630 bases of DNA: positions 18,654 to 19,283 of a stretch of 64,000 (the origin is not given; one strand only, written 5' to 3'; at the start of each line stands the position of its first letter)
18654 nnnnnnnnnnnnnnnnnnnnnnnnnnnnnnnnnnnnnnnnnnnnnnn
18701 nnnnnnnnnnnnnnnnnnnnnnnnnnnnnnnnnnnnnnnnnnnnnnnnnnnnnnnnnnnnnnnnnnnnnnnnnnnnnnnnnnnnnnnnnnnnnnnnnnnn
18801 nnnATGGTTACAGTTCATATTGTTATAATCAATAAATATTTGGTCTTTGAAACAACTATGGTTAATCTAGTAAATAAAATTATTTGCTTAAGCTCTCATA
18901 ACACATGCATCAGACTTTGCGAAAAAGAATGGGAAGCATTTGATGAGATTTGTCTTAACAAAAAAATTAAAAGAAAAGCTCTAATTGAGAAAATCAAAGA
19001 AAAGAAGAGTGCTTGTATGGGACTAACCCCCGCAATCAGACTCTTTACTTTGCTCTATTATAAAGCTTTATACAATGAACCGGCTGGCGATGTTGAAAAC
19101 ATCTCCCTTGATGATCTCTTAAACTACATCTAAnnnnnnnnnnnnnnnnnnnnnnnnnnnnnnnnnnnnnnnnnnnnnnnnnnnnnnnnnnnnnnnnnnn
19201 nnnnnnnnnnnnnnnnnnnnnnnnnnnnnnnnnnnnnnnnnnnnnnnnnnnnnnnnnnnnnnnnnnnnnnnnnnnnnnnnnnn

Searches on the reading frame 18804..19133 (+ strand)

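Call 3: search_protein_families(library=pfam, proteins=[window:18804-19133:+], max_evalue=0.01)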
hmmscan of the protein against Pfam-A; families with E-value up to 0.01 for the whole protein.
window:18804-19133:+ (109 aa): 1 family
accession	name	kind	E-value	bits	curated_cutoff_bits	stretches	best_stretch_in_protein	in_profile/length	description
PF13467.12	RHH_4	-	2.8e-09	37.3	25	1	24-85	3-66/67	Ribbon-helix-helix domain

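Call 4: search_protein_families(library=ncbifam, proteins=[window:18804-19133:+], max_evalue=0.01)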
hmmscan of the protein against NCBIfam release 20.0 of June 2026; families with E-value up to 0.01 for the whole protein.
window:18804-19133:+ (109 aa): 0 families
